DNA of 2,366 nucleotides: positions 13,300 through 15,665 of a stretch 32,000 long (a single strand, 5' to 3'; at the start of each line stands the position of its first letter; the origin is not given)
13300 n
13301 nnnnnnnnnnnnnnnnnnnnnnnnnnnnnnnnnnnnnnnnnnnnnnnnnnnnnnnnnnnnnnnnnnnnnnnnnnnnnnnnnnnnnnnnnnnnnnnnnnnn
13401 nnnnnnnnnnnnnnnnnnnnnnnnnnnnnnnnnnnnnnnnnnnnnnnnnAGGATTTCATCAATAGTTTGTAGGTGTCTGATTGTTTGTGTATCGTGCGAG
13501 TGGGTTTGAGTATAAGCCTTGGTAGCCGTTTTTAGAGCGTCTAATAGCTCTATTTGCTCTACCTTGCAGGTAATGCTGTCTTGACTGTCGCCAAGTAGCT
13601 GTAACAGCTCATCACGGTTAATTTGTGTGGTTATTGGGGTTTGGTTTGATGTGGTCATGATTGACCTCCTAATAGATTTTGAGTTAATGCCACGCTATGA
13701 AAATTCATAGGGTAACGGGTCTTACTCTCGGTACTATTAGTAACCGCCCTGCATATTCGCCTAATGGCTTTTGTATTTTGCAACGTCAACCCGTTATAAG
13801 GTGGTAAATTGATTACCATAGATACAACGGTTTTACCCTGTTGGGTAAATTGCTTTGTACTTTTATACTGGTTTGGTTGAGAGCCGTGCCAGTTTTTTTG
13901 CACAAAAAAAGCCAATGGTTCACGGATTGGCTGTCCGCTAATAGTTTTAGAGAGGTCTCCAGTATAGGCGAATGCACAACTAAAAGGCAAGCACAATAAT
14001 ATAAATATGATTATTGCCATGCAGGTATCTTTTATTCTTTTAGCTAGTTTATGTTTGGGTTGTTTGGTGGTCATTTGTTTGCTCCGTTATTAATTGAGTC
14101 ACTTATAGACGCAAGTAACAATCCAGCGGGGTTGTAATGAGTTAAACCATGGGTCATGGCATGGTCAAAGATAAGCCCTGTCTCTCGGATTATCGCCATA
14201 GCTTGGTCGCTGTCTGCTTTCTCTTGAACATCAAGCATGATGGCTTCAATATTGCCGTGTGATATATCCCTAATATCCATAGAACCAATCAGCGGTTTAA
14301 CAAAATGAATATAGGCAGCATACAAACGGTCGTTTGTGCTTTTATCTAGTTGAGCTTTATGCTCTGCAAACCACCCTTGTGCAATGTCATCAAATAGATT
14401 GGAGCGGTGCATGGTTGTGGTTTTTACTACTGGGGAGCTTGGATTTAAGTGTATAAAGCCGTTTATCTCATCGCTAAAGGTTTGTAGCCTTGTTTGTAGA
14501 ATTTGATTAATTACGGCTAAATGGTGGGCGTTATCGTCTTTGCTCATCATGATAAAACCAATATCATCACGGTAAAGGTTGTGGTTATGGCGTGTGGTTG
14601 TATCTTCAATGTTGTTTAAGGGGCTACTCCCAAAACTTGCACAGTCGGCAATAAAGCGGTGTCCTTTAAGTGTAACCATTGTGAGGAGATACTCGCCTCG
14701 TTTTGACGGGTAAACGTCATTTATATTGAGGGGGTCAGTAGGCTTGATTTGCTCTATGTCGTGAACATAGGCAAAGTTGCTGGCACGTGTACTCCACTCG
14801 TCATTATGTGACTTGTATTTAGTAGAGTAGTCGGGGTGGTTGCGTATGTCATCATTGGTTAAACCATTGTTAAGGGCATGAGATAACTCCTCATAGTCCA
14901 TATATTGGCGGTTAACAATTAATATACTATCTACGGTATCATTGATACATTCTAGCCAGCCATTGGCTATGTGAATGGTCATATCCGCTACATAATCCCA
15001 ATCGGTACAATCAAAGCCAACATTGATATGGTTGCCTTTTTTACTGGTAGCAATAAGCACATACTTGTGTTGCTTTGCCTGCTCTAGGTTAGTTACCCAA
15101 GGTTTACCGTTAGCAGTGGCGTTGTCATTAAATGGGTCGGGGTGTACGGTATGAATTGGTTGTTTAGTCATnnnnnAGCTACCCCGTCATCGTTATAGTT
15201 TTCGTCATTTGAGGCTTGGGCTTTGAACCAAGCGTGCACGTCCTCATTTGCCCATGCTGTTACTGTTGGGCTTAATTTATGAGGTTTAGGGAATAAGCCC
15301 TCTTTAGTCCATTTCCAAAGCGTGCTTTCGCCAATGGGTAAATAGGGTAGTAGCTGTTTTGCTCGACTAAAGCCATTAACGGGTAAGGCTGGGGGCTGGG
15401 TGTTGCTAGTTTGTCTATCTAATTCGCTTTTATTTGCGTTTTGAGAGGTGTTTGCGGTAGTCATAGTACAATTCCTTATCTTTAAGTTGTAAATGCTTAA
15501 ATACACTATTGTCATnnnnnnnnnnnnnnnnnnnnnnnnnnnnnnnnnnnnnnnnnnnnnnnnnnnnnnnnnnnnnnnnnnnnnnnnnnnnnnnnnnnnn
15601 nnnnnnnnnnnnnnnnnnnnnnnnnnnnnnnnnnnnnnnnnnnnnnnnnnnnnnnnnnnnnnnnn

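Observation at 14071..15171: Integrase core-binding domain without a catalytic domain, fused to an unknown 260-aa region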

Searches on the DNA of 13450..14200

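Call 67: search_rna_families(source=window, start=13450, end=14200, threshold=evalue, max_evalue=10, show_alignments=2)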
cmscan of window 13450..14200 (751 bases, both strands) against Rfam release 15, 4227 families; matches with E-value up to 10: 3.
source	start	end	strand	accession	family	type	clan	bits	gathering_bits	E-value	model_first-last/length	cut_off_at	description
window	13706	13795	-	RF02221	sRNA-Xcc1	Gene; sRNA;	-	36.6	53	0.00012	1-87/87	no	sRNA-Xcc1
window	13844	13894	+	RF02596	cyano_het_sRNA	Gene; sRNA;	-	17.8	35.7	0.8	1-56/56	no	Cyanobacteria heterocyst sRNA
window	13711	13821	+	RF01766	cspA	Cis-reg; thermoregulator;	-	11.3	78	2.2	74-185/428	no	cspA thermoregulator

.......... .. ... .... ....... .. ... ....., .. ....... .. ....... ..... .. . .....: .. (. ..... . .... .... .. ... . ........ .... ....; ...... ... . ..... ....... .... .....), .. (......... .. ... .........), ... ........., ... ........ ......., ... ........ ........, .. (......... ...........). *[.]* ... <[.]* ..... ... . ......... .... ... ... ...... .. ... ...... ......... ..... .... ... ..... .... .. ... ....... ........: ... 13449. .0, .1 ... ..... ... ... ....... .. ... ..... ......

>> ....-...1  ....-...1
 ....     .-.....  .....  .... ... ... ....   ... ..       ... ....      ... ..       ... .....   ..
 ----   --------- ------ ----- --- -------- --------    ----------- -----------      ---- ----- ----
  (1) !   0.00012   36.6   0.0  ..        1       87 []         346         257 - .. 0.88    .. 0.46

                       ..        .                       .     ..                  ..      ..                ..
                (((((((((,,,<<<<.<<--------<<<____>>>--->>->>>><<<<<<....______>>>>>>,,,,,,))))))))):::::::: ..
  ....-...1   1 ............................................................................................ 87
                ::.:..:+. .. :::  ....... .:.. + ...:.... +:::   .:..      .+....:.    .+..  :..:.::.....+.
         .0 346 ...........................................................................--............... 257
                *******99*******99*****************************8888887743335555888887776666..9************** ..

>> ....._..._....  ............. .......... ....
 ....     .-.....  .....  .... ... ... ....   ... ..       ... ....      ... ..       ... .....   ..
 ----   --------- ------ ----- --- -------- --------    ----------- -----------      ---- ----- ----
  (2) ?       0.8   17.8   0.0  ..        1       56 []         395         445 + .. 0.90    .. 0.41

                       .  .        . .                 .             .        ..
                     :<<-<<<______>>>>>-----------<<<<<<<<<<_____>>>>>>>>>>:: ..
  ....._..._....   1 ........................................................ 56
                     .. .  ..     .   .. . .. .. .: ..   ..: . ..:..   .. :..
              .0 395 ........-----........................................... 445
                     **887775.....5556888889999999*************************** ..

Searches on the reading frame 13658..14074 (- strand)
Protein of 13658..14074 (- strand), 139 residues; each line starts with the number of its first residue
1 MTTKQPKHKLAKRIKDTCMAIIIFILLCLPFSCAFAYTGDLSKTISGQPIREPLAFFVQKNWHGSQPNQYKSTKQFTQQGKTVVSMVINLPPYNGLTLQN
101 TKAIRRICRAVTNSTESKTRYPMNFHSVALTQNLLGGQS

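Call 5: search_protein_families(library=pfam, proteins=[window:13658-14074:-], max_evalue=0.1)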
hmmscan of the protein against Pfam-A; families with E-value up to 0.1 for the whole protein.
window:13658-14074:- (139 aa): 1 family
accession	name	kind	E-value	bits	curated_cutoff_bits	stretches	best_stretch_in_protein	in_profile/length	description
PF07530.16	PRE_C2HC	-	0.057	14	22.1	0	109-134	23-41/68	Associated with zinc fingers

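Call 8: search_protein_families(library=phrogs, proteins=[window:13658-14074:-], max_evalue=0.01)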
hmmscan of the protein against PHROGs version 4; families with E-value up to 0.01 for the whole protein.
window:13658-14074:- (139 aa): 0 families

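Call 34: find_related_loci(query=A3, collection=genome_contigs, flank=10000)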
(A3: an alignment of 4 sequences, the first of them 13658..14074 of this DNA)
Query A3 (139 aa) in genome_contigs; peptide patterns used: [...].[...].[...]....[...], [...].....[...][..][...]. (x = any residue, [..] = any of these).
68 stretches matched a pattern; 14 encode a relative of the query (tblastn E <= 1e-3); 14 distinct loci.
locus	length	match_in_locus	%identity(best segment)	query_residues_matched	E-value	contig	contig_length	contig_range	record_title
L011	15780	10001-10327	50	36-137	3e-24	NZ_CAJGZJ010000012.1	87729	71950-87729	Psychrobacter immobilis isolate Psychrobacter immobilis A352, whole genome shotgun sequence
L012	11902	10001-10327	50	36-137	5e-22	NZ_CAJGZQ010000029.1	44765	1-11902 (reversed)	Psychrobacter immobilis isolate Psychrobacter immobilis 1617, whole genome shotgun sequence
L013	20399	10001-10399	41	19-137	9e-22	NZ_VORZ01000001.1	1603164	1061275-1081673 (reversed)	Psychrobacter frigidicola strain ACAM 304 NODE_1_length_1603164_cov_202.81, whole genome shotgun sequence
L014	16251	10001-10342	47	32-137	9e-21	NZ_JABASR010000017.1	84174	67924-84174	Psychrobacter aquimaris strain DSM 16329 NODE_17_length_84174_cov_325.018, whole genome shotgun sequence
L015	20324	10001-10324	47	37-137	1e-20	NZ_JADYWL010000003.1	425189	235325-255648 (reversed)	Psychrobacter sp. NZS113 ZS-113_scaffold3, whole genome shotgun sequence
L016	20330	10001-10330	45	37-137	9e-19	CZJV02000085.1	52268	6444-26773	Psychrobacter cibarius strain W1 genome assembly, contig: NODE_22_length_52268_cov_115.183_ID_43, whole genome shotgun s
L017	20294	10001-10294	46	40-138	3e-18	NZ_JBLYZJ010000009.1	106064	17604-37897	Moraxella sp. TY6 NODE_9_length_106064_cov_228.268542, whole genome shotgun sequence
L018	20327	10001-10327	46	36-137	1e-17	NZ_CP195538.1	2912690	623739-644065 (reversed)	Psychrobacter sp. DM8 chromosome, complete genome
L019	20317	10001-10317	61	36-137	1e-18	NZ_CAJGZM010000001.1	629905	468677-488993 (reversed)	Psychrobacter immobilis isolate Psychrobacter immobilis A-11, whole genome shotgun sequence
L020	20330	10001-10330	45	36-137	3e-16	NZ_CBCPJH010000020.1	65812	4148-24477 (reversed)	Psychrobacter glacincola strain SF1672 isolate SF1672 19, whole genome shotgun sequence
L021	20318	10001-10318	46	29-133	4e-16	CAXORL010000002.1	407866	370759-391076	Moraxella osloensis strain FFTB-42985 genome assembly, contig: FFTB_42985.1:2, whole genome shotgun sequence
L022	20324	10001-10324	49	37-137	1e-20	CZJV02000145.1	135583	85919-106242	Psychrobacter cibarius strain W1 genome assembly, contig: NODE_8_length_135583_cov_88.9183_ID_15, whole genome shotgun s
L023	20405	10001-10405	37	19-137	5e-15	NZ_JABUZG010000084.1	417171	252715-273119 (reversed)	Psychrobacter sp. PG1 NODE_98_length_417148_cov_34.280891, whole genome shotgun sequence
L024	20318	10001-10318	44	29-133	1e-13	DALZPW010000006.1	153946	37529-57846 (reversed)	MAG TPA_asm: Moraxella sp. CTOTU47618 NODE_21_length_153946_cov_19.976106, whole genome shotgun sequence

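Call 77: search_protein_families(library=ncbifam, proteins=[window:13658-14074:-], max_evalue=0.01)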
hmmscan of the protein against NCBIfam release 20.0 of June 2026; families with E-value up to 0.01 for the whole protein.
window:13658-14074:- (139 aa): 0 families

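Call 78: search_protein_families(library=padloc, proteins=[window:13658-14074:-], max_evalue=0.01)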
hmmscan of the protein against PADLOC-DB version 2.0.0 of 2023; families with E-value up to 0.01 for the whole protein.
window:13658-14074:- (139 aa): 0 families

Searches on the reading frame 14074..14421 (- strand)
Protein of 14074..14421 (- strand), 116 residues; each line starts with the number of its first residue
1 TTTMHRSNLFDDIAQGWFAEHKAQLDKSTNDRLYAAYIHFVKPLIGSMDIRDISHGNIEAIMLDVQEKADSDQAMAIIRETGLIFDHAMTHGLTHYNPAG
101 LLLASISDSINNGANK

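Call 93: search_protein_families(library=phrogs, proteins=[window:14074-14421:-], max_evalue=0.1)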
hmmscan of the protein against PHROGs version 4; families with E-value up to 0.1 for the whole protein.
window:14074-14421:- (116 aa): 3 families
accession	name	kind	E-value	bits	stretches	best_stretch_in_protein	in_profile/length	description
phrog_4710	-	unknown function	0.00013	22.6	1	5-102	22-119/211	-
phrog_19899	-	unknown function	0.068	13.8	1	50-110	65-126/142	-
phrog_8115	-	unknown function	0.091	13.3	0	14-77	84-150/169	-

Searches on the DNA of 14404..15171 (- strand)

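Call 72: search_rna_families(sources=[L001, L005, L008, L012, L014, L021], threshold=evalue, max_evalue=0.01)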
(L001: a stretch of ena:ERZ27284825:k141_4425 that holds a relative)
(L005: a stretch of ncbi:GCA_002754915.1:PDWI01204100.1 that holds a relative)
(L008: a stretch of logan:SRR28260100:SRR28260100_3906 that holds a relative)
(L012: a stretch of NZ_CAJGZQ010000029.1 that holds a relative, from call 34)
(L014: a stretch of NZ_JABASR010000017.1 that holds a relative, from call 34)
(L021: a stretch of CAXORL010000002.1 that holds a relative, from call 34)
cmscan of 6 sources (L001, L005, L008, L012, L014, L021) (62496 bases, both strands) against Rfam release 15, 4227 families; matches with E-value up to 0.01: 6.
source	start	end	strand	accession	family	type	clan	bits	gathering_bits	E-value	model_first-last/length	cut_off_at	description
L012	5827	6204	+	RF00023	tmRNA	Gene;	CL00001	196.2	47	1.7e-78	1-374/374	no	transfer-messenger RNA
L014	5727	5800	+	RF00005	tRNA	Gene; tRNA;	CL00001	63.3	29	2.1e-11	1-71/71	no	tRNA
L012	10193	10282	+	RF02221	sRNA-Xcc1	Gene; sRNA;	-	46.7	53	3.9e-05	1-87/87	no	sRNA-Xcc1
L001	3916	4005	+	RF02221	sRNA-Xcc1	Gene; sRNA;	-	44.5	53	0.00013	1-87/87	no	sRNA-Xcc1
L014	10208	10297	+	RF02221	sRNA-Xcc1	Gene; sRNA;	-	44.5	53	0.00013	1-87/87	no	sRNA-Xcc1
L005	1099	1188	+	RF02221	sRNA-Xcc1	Gene; sRNA;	-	40.7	53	0.001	1-87/87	no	sRNA-Xcc1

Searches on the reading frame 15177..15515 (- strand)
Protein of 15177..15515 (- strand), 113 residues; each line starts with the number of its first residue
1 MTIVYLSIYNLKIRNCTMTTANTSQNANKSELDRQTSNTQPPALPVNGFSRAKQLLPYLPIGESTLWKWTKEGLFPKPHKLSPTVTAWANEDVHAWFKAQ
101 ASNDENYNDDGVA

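Call 5: search_protein_families(library=pfam, proteins=[window:15177-15515:-], max_evalue=0.1)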
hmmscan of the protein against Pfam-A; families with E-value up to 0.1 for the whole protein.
window:15177-15515:- (113 aa): 2 families
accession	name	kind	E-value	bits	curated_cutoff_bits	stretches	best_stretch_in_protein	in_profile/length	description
PF05930.18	Phage_AlpA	-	6.1e-06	26.5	21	1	51-96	5-50/51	Prophage CP4-57 regulatory protein (AlpA)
PF12728.13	HTH_17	-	0.079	13.7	27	0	58-80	10-31/51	Helix-turn-helix domain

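Call 8: search_protein_families(library=phrogs, proteins=[window:15177-15515:-], max_evalue=0.01)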
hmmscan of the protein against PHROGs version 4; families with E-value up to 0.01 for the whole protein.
window:15177-15515:- (113 aa): 3 families
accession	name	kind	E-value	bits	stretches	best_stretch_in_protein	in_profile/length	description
phrog_66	-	integration and excision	6.8e-08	33.6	1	29-106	73-149/412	excisionase and transcriptional regulator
phrog_2790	-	integration and excision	2.4e-05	25.2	1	54-105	33-84/100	excisionase and transcriptional regulator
phrog_4745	-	DNA, RNA and nucleotide metabolism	0.00061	20.6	1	58-108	40-95/107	DNA binding protein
